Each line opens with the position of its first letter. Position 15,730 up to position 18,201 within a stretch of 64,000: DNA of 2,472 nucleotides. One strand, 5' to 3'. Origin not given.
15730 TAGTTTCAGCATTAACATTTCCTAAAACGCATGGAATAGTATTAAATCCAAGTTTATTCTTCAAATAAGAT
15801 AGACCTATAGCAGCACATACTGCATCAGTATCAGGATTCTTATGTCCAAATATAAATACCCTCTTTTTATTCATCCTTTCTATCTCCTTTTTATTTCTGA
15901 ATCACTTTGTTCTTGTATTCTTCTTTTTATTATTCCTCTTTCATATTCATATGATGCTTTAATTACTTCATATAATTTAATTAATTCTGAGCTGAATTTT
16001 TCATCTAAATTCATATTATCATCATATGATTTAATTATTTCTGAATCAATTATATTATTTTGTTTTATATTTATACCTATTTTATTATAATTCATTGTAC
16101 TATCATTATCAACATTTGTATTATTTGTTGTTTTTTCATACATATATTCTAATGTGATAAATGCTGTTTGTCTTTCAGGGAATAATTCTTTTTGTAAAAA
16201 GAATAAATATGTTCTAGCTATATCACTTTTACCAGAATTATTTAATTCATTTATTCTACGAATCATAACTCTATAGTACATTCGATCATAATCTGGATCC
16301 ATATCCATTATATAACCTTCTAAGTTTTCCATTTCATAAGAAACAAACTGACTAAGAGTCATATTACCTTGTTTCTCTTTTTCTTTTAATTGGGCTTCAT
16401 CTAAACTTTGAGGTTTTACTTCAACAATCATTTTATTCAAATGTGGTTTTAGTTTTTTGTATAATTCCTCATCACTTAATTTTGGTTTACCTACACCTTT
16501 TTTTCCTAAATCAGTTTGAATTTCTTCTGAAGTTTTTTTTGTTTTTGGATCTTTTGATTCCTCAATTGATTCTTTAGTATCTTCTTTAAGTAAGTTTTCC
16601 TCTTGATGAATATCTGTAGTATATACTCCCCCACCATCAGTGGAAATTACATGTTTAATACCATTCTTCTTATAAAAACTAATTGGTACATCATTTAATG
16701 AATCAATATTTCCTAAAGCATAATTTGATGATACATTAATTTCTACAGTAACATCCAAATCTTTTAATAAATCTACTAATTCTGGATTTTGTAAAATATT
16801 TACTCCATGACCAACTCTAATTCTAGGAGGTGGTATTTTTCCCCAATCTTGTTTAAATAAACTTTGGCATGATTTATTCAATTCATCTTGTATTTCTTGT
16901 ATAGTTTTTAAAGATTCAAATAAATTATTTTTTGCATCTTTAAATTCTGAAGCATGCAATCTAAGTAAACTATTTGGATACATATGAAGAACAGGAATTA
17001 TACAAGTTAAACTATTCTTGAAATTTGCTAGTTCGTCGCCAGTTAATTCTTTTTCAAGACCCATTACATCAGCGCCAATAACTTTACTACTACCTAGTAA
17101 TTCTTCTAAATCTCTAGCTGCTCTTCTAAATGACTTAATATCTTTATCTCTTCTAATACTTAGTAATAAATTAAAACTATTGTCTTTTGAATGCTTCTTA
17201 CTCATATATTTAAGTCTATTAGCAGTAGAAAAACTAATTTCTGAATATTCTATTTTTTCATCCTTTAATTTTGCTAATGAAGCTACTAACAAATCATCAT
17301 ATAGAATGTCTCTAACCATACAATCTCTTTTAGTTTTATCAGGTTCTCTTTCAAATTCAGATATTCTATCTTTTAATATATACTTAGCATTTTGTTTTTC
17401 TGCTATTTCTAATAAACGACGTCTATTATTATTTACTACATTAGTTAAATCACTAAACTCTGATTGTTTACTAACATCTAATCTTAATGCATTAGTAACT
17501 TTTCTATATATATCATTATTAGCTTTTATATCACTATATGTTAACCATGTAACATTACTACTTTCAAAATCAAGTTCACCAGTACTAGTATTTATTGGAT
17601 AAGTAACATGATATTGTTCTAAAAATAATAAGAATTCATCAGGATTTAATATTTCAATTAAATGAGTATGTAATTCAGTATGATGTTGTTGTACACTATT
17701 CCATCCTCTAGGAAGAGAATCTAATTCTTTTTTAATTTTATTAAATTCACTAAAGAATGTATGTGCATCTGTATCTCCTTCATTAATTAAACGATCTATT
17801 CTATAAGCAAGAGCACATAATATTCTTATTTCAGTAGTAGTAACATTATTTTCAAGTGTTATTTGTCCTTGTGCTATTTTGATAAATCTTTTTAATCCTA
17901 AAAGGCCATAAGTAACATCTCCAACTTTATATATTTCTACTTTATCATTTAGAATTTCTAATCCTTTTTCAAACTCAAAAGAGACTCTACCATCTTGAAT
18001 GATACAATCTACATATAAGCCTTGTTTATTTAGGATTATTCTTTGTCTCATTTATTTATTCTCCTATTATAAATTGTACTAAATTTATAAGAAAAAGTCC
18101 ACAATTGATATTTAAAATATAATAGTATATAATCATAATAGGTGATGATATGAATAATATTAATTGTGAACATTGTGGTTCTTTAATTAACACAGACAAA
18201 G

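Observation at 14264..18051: Orphan 723-aa adenosine-deaminase-fold protein with extra domains, translationally coupled to a CBS-regulated pyrophosphatase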

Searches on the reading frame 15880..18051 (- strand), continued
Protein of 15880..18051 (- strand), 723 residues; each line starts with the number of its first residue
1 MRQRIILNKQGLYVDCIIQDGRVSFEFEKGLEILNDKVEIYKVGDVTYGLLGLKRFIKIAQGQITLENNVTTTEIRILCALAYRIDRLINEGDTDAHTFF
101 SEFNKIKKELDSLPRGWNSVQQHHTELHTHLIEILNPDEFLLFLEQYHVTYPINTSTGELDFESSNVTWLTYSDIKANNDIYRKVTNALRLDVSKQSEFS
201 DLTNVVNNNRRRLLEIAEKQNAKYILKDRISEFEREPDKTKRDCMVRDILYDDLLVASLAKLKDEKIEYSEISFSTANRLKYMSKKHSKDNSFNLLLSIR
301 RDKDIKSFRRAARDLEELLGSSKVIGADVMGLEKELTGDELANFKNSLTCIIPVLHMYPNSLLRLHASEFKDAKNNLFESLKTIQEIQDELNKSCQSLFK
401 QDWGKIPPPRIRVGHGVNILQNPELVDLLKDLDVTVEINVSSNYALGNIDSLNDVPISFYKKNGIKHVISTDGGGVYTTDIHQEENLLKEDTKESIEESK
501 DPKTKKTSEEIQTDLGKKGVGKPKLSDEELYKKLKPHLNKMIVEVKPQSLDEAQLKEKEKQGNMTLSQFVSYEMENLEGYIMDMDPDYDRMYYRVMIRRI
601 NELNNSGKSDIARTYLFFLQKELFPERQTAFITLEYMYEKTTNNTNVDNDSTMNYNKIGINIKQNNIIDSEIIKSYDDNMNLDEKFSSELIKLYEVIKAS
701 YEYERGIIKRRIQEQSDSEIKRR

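Call 63: search_protein_families(library=phrogs, proteins=[window:15880-18051:-, L006:9481-9981:+, L006:9985-10362:+, L029:7107-7925:+, L033:7302-8246:+, L025:7165-7779:+], max_evalue=0.01)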
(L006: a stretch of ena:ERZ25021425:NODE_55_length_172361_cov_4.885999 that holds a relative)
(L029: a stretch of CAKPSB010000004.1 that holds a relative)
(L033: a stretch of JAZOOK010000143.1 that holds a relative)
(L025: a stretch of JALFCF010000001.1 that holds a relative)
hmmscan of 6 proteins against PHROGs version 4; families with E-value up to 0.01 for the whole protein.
window:15880-18051:- (723 aa): 0 families

L006:9481-9981:+ (167 aa): 0 families

L006:9985-10362:+ (126 aa): 0 families

L029:7107-7925:+ (273 aa): 0 families

L033:7302-8246:+ (315 aa): 0 families

L025:7165-7779:+ (205 aa): 0 families

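Call 74: find_encoding_contigs(protein=P0159, flank=7000, max_places=3)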
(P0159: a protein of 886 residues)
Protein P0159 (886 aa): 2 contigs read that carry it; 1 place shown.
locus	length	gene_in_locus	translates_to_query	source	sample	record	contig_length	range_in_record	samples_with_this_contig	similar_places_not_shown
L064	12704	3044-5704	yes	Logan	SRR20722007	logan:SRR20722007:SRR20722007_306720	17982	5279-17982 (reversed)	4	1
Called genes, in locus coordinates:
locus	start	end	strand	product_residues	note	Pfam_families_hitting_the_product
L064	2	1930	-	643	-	?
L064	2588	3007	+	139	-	-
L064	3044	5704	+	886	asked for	PF00962:A_deaminase, PF00293:NUDIX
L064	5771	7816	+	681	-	PF13281:MAP3K_TRAF_bd (weak), PF20308:TPR-S, PF00211:Guanylate_cyc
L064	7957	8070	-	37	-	-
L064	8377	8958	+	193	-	-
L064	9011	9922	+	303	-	PF03279:Lip_A_acyltrans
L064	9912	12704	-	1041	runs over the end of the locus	PF25852:DUF6242_C (faint), PF02012:BNR (faint), PF14870:PSII_BNR (weak)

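Call 75: find_encoding_contigs(protein=P0108, flank=7000, max_places=3)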
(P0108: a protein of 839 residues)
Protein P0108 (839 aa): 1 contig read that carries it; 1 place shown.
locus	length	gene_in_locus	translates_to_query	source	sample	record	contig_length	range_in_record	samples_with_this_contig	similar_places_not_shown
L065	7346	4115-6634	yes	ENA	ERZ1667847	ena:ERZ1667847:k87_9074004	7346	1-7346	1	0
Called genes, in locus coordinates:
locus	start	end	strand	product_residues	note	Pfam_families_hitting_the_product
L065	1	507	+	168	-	?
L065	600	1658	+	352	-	PF02661:Fic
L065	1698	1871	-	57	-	-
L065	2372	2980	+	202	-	-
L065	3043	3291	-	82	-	PF12844:HTH_19 (weak), PF13560:HTH_31 (weak), PF01381:HTH_3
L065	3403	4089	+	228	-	-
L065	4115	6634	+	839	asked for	PF00962:A_deaminase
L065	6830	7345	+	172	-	?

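Call 80: search_protein_families(library=pfam, proteins=[L030:3274-5907:+, L030:8103-8621:+, L030:8712-9380:+, L031:621-1607:+, L031:5067-5576:+, L032:4039-4815:+, L032:5324-5791:+, L032:8961-9374:+, L032:9344-10048:+, L032:10124-12949:+], max_evalue=0.001)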
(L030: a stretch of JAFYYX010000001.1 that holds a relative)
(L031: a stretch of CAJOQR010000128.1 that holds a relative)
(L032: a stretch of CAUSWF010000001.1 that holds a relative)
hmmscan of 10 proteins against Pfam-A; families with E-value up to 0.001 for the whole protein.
L030:3274-5907:+ (877 aa): 3 families
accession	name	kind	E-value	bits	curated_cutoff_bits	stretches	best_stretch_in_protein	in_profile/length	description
PF02896.24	PEP-utilizers_C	-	1.9e-78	264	22.8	1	519-869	6-291/293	PEP-utilising enzyme, PEP-binding domain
PF01326.24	PPDK_N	-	1.1e-57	196.3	27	2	17-291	2-221/328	Pyruvate phosphate dikinase, AMP/ATP-binding domain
PF00391.29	PEP-utilizers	-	2.9e-23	81.7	23.1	1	421-502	3-72/72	PEP-utilising enzyme, mobile domain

L030:8103-8621:+ (172 aa): 5 families
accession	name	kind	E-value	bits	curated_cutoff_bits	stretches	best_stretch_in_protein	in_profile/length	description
PF13673.13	Acetyltransf_10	-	1.8e-13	51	23.6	1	34-162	2-117/128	Acetyltransferase (GNAT) domain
PF00583.31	Acetyltransf_1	-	3e-11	44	20.7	1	57-150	26-116/116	Acetyltransferase (GNAT) family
PF13508.13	Acetyltransf_7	-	1.3e-10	41.9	27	1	62-150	3-82/84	Acetyltransferase (GNAT) domain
PF13420.13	Acetyltransf_4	-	1.8e-05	25.3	24.3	1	65-163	52-148/155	Acetyltransferase (GNAT) domain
PF23209.2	IDM1_C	-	0.00026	21.5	33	1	38-152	10-114/140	Increased DNA methylation 1, C-terminal domain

L030:8712-9380:+ (222 aa): 0 families

L031:621-1607:+ (328 aa): 5 families
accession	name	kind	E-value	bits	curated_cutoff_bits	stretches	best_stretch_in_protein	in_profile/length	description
PF02661.23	Fic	-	4.6e-20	72.7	24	1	109-205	3-93/93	Fic/DOC family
PF13412.12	HTH_24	-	9.2e-10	38.4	21.9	1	267-314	1-48/48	Winged helix-turn-helix DNA-binding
PF08220.18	HTH_DeoR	-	2.4e-05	24.4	21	1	271-316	2-47/57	DeoR-like helix-turn-helix domain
PF08279.18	HTH_11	-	6.8e-05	23.1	25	1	271-323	2-54/55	HTH domain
PF13545.12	HTH_Crp_2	-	0.00034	20.9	27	1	284-317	23-56/70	Crp-like helix-turn-helix domain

L031:5067-5576:+ (169 aa): 2 families
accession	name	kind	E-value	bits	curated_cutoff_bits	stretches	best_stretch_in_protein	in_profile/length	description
PF12682.12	Flavodoxin_4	-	6.5e-16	58.6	24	1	30-161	10-147/155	Flavodoxin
PF03358.20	FMN_red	-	1.2e-07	31.9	24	1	30-152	13-145/152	NADPH-dependent FMN reductase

L032:4039-4815:+ (258 aa): 2 families
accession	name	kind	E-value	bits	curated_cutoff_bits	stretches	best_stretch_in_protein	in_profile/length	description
PF01636.29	APH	-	2.2e-16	60.8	23.2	1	20-246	2-235/239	Phosphotransferase enzyme family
PF03881.20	Fructosamin_kin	-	0.00052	19.8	22.4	0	10-88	12-94/288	Fructosamine kinase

L032:5324-5791:+ (155 aa): 2 families
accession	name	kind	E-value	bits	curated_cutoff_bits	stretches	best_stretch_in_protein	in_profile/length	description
PF13508.13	Acetyltransf_7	-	3.3e-05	24.6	27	1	55-113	4-63/84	Acetyltransferase (GNAT) domain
PF00583.31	Acetyltransf_1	-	7.7e-05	23.4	20.7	1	44-104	27-86/116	Acetyltransferase (GNAT) family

L032:8961-9374:+ (137 aa): 1 family
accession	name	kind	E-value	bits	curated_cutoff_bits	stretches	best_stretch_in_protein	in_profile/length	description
PF01475.25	FUR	-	1.1e-21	77.6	23.1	1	17-104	6-96/121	Ferric uptake regulator family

L032:9344-10048:+ (234 aa): 3 families
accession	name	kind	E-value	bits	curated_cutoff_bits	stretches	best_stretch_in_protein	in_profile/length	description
PF00578.27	AhpC-TSA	-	3.1e-33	114.8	26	1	22-157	1-123/124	AhpC/TSA family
PF08534.16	Redoxin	-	3.3e-14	53.3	26.6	1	23-165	3-138/148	Redoxin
PF10417.14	1-cysPrx_C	-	6.4e-08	32.9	21.1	1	179-205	2-29/41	C-terminal domain of 1-Cys peroxiredoxin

L032:10124-12949:+ (941 aa): 0 families

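Call 81: search_protein_families(library=padloc, proteins=[L006:9481-9981:+, L029:7107-7925:+, L033:7302-8246:+, L025:7165-7779:+, L006:9985-10362:+, L028:7565-7945:+, L032:7735-8115:+], max_evalue=0.01)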
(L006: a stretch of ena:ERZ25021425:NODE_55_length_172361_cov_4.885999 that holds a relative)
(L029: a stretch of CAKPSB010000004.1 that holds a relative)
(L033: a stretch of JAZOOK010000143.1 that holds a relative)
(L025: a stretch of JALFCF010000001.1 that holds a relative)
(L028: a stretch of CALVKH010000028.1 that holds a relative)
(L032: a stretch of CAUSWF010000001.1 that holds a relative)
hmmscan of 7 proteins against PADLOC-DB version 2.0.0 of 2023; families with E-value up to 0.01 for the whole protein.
L006:9481-9981:+ (167 aa): 0 families

L029:7107-7925:+ (273 aa): 0 families

L033:7302-8246:+ (315 aa): 0 families

L025:7165-7779:+ (205 aa): 1 family
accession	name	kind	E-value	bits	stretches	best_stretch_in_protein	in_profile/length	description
PDLC02308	AbiEii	-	0.0031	15.2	1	69-177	177-270/279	AbiEii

L006:9985-10362:+ (126 aa): 1 family
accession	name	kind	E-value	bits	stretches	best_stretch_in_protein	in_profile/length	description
PDLC01576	Csm2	-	0.00094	17.7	1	80-112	11-43/87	CAS-III-A; effector_SS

L028:7565-7945:+ (127 aa): 0 families

L032:7735-8115:+ (127 aa): 0 families

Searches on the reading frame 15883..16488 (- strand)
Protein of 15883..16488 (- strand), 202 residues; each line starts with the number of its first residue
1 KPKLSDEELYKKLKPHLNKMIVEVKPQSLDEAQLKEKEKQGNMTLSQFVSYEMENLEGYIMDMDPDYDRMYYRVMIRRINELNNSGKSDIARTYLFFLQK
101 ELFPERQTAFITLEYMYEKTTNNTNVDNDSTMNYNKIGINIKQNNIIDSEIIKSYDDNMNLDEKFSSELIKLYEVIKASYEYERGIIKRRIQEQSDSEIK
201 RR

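Call 34: search_protein_families(library=pfam, proteins=[window:15883-16488:-], max_evalue=0.1)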
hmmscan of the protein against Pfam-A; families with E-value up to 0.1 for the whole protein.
seq(202 aa): 1 family
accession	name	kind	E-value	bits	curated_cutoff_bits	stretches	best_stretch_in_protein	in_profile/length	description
PF06745.19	ATPase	-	0.0065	16.3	26.6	1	46-125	97-175/231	KaiC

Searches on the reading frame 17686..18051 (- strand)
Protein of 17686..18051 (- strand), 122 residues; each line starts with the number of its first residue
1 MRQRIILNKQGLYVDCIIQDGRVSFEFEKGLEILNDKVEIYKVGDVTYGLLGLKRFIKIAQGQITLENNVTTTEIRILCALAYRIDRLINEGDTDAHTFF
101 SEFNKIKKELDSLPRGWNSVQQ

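Call 34: search_protein_families(library=pfam, proteins=[window:17686-18051:-], max_evalue=0.1)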
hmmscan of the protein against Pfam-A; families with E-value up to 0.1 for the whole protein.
seq(122 aa): 0 families

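Call 57: predict_structure(alignment_id=A4)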
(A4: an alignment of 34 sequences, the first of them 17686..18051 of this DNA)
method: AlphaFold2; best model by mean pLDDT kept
length: 122 residues; sequences in the alignment: 34
mean_pLDDT: 86.2   pTM: 0.69
mean pLDDT of the five models: 86.2, 85.7, 85.3, 85.0, 84.0
residues with pLDDT >= 90: 77; 70-90: 28; 50-70: 15; < 50: 2
segments of 3 or more residues with pLDDT < 50: none
pLDDT, mean of each block of 10 residues (from residue 1): 95 95 94 94 94 94 94 93 85 64 74 66 46
secondary structure, 60 per line:
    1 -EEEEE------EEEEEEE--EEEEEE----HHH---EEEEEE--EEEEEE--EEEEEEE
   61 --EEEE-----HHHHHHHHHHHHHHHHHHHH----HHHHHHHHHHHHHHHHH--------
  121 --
elements in order: E2-6 E13-19 E22-27 E38-43 E46-51 E54-60 E63-66 H72-91 H96-112

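Call 60: fold_search(model_id=the predicted structure, library=pdb)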
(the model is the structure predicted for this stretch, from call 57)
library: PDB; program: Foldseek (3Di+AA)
matches with E <= 10: 484; with E <= 0.001: 0
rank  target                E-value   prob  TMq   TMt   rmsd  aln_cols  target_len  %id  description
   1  4s37_B                5.6e-01  0.07  0.14  0.11  12.9        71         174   11  Crystal structure of R2 pyocin membrane-piercing spike (released 2016-01-27)
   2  8k51_A                6.0e-01  0.10  0.21  0.11  14.4       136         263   10  Crystal structure of arylamine N-acyltransferase from Streptomyces aureus (released 2024-07-24)
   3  4s37_M                6.7e-01  0.06  0.14  0.11  12.9        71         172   11  Crystal structure of R2 pyocin membrane-piercing spike (released 2016-01-27)
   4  4s37_D                6.7e-01  0.06  0.14  0.11  12.9        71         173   11  Crystal structure of R2 pyocin membrane-piercing spike (released 2016-01-27)
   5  1x8u_B                6.7e-01  0.04  0.14  0.12  13.8       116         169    7  Crystal structure of Siderocalin (NGAL, Lipocalin 2) complexed with Carboxymycobactin T (released 2005-01-25)
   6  8k51_B                8.0e-01  0.09  0.22  0.11  13.8       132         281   11  Crystal structure of arylamine N-acyltransferase from Streptomyces aureus (released 2024-07-24)
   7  3t1d_B                8.0e-01  0.04  0.16  0.12  16.1       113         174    9  The mutant structure of human Siderocalin W79A, R81A, Y106F bound to Enterobactin (released 2011-08-17)
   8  4gai_B                8.5e-01  0.09  0.18  0.16  12.3        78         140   12  Crystal structure of EBI-005, a chimera of human IL-1beta and IL-1Ra (released 2013-02-20)
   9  6n45_B                8.5e-01  0.08  0.16  0.10  14.3       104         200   17  Crystal structure of the cryptic polo box domain of human activated Plk4 variant 1 (released 2019-09-04)
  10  4nv7_B                8.5e-01  0.07  0.20  0.11  13.2       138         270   12  Crystal Structure of Mesorhizobium Loti Arylamine N-acetyltransferase 1 In Complex With CoA (released 2015-01-21)
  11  7fi6_C                9.1e-01  0.10  0.18  0.10  13.2       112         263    8  Crystal structure of human MICA mutants in complex with natural killer cell receptor NKG2D (released 2022-08-31)
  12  2e4p_A                1.0e+00  0.13  0.19  0.21   8.0        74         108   16  Crystal structure of BphA3 (oxidized form) (released 2007-10-16)
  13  4s37_A                1.0e+00  0.06  0.14  0.11  12.9        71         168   11  Crystal structure of R2 pyocin membrane-piercing spike (released 2016-01-27)
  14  3ped_A                1.0e+00  0.04  0.16  0.12  15.9       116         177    9  Siderocalin Recognitin of Carboxymycobactins: Interference by the immune system in intracellular iron acquisition by M (released 2011-10-05)
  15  4nv8_A                1.1e+00  0.07  0.20  0.11  13.2       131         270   11  Crystal Structure of Mesorhizobium Loti Arylamine N-acetyltransferase F42W Mutant (released 2015-01-21)
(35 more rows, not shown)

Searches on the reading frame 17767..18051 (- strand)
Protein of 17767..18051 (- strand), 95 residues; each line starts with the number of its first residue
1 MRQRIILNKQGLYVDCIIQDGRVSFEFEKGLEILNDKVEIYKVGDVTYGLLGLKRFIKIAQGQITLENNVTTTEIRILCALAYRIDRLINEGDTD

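Call 85: find_homologous_proteins(query=A5, max_evalue=0.001)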
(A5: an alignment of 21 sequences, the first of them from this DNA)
Query A5 (21 sequences) (95 aa, profile of the alignment): 2 proteins with E <= 0.001 among 283 candidates.
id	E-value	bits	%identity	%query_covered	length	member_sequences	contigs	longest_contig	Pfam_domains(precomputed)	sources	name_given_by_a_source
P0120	1.3e-23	101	26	87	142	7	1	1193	-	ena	-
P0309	9.3e-11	60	74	61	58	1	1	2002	-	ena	-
